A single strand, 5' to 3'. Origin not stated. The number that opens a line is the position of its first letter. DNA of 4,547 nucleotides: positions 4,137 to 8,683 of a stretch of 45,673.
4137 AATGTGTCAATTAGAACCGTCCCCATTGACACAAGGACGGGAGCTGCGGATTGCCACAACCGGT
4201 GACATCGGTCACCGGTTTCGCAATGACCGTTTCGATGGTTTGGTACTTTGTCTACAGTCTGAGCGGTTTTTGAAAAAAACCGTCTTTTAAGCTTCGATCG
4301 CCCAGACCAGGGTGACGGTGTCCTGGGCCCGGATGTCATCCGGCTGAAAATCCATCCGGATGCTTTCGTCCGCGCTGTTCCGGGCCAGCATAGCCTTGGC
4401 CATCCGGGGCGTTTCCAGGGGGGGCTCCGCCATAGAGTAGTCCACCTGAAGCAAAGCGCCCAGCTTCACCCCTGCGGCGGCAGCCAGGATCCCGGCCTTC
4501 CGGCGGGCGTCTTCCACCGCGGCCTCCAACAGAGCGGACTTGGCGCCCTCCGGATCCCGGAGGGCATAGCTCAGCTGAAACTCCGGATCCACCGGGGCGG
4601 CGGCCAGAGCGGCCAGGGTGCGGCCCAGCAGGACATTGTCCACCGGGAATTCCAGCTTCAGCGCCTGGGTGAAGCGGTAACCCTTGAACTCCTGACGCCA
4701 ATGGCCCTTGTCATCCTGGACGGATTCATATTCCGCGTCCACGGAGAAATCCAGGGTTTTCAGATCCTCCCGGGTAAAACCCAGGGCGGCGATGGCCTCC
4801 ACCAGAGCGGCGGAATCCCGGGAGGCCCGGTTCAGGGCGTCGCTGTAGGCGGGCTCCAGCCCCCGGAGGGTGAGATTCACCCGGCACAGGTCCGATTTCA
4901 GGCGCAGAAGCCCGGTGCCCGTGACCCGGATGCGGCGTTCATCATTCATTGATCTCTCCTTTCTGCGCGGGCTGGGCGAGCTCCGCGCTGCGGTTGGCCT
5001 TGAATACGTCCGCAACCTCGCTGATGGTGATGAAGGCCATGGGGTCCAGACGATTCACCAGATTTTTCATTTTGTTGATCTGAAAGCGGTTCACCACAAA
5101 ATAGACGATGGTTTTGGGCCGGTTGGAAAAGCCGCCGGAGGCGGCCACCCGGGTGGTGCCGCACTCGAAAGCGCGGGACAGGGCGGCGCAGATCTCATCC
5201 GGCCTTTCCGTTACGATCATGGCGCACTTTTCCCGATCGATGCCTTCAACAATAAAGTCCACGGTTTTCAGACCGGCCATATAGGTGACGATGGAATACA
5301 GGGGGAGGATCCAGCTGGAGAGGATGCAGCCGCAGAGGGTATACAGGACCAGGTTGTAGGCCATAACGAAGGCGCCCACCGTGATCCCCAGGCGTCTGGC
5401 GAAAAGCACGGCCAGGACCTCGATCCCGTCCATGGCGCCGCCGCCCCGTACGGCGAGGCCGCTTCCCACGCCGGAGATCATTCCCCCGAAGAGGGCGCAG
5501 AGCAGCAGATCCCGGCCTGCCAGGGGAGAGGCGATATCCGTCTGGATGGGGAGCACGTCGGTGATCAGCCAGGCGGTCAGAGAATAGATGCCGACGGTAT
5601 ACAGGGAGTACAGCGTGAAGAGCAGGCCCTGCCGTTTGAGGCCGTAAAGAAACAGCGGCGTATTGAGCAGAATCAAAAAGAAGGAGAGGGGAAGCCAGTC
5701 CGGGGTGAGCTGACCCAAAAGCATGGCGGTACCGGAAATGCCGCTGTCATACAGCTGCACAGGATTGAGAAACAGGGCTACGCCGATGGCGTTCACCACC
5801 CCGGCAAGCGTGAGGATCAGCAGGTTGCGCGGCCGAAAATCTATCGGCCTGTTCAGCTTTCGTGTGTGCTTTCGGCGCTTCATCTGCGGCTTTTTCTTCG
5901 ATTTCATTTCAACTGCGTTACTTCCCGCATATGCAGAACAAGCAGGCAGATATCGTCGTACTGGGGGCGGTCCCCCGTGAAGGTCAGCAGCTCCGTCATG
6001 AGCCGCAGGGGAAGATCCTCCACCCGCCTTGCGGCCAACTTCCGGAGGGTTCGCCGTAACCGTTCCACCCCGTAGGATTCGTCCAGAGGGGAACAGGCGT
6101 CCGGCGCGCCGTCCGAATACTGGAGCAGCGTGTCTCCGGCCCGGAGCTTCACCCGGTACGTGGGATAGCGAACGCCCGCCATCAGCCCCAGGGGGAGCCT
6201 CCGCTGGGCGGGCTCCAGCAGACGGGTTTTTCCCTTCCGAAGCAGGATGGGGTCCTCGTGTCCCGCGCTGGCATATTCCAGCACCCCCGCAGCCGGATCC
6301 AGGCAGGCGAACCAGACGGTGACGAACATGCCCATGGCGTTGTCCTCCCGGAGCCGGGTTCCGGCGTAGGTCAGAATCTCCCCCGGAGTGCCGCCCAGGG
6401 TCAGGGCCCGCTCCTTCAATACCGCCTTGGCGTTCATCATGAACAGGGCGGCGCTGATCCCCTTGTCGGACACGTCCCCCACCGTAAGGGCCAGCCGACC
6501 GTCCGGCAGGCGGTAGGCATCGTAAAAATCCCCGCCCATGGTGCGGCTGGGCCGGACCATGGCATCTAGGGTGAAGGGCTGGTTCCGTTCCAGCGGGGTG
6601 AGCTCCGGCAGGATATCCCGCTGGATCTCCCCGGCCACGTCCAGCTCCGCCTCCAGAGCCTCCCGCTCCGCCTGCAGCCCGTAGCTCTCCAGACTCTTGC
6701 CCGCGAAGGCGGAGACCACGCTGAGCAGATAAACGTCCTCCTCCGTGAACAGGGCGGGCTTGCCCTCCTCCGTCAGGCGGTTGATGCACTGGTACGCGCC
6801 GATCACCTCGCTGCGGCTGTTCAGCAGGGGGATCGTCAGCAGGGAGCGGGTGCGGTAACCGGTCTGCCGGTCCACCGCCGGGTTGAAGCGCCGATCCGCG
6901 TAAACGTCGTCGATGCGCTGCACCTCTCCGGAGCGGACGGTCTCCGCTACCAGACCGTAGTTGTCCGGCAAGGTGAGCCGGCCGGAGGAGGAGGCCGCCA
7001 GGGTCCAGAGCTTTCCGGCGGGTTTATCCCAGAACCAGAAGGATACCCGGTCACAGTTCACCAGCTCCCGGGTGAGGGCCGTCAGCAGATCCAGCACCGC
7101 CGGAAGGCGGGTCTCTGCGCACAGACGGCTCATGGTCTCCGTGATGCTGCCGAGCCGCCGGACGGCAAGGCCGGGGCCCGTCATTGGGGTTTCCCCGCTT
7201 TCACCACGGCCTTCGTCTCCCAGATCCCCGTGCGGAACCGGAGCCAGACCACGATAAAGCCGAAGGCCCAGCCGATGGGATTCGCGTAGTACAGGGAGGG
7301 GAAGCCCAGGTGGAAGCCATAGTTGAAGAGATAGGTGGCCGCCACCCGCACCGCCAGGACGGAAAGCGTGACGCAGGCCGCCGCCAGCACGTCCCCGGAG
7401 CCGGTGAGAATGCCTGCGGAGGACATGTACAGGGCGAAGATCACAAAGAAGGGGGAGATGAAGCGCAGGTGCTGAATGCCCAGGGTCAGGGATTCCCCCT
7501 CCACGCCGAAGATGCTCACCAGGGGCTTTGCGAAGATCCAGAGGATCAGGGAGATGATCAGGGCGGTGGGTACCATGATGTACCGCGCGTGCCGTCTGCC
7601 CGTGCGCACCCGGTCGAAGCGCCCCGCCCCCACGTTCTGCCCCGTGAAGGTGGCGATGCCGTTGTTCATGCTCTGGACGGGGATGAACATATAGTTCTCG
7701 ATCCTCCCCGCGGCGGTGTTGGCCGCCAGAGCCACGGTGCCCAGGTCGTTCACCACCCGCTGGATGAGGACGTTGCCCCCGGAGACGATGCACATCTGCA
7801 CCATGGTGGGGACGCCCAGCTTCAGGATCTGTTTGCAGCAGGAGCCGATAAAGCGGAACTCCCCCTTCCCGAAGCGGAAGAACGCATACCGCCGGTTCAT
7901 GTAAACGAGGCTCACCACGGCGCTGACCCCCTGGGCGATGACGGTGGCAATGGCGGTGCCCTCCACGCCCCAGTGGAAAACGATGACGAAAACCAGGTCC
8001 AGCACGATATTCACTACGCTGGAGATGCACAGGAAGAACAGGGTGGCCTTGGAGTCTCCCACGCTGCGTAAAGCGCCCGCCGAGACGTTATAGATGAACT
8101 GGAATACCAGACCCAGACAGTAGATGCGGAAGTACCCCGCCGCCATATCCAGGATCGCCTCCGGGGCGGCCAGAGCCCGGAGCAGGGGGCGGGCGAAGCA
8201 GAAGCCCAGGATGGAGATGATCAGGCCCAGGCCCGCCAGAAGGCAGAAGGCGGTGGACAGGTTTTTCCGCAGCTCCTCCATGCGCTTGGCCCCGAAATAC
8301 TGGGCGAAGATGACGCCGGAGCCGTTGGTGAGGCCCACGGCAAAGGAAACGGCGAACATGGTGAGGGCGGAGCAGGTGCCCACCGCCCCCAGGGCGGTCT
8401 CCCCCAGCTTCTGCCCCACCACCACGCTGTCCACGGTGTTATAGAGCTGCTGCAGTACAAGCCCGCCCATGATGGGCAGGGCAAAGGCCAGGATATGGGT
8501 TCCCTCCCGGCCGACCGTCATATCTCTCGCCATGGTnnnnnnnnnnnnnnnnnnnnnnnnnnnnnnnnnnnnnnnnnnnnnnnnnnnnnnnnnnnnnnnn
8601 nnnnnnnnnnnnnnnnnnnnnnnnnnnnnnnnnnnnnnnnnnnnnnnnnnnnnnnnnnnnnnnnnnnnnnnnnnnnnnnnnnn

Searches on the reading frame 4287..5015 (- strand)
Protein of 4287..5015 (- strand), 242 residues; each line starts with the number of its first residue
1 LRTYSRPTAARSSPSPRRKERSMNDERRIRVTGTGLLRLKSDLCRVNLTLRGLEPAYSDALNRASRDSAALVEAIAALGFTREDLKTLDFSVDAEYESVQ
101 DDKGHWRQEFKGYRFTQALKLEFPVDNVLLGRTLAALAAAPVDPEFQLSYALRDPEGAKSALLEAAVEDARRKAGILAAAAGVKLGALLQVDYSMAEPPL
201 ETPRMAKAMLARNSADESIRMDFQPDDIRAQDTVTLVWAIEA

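Call 54: search_protein_families(library=pfam, proteins=[window:4287-5015:-], max_evalue=0.0001)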
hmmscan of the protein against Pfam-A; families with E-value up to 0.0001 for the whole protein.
window:4287-5015:- (242 aa): 1 family
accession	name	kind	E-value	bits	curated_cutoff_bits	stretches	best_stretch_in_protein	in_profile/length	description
PF04402.19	SIMPL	-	1.8e-34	120.3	25.2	1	29-238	1-205/205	Protein of unknown function (DUF541)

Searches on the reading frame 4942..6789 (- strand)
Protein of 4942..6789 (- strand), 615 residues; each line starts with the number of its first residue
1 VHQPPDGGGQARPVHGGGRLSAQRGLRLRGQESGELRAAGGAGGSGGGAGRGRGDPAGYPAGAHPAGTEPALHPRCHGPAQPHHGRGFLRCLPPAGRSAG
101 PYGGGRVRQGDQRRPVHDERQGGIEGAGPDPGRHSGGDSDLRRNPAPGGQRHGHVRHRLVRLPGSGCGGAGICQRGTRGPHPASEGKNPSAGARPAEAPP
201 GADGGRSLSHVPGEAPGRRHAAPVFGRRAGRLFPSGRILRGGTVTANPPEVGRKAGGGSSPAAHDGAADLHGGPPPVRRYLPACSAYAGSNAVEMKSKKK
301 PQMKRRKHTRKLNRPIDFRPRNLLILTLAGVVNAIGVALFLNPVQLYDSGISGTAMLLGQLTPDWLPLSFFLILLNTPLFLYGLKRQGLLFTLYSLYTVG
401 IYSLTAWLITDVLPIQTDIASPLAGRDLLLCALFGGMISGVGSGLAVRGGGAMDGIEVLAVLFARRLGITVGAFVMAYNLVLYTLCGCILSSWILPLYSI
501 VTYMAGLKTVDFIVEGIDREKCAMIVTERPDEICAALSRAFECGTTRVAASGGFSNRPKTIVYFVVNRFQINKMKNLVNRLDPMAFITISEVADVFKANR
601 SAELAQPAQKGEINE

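Call 54: search_protein_families(library=pfam, proteins=[window:4942-6789:-], max_evalue=0.0001)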
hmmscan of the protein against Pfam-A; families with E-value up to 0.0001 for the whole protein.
window:4942-6789:- (615 aa): 2 families
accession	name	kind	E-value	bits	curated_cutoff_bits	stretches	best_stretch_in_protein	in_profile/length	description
PF02588.21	YitT_membrane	-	4.7e-46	157.2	24.3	1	323-537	2-204/205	Uncharacterised 5xTM membrane BCR, YitT family COG1284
PF10035.14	DUF2179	-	2e-16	60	22.8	1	544-596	2-54/55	Uncharacterized protein conserved in bacteria (DUF2179)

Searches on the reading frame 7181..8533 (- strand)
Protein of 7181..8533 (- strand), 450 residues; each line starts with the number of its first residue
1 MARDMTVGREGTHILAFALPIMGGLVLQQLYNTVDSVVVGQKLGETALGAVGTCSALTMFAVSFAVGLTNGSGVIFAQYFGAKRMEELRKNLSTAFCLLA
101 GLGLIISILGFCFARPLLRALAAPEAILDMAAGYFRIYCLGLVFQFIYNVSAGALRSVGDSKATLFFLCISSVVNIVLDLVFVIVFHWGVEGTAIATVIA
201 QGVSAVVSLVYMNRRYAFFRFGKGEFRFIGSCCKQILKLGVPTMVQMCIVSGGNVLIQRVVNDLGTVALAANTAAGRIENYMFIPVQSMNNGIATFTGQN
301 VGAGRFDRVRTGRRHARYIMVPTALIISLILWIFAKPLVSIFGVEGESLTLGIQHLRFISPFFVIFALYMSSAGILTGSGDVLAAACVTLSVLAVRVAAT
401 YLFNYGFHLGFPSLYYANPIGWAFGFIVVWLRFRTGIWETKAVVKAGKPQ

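Call 41: search_protein_families(library=pfam, proteins=[window:7181-8533:-], max_evalue=0.0001)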
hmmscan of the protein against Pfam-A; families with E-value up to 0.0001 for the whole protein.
window:7181-8533:- (450 aa): 2 families
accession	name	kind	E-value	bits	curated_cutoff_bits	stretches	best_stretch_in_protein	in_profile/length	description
PF01554.23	MatE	-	8.7e-64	214.5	24.9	2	20-180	1-160/161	MatE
PF13440.11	Polysacc_synt_3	-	9.5e-09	35.3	23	0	88-273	43-220/293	Polysaccharide biosynthesis protein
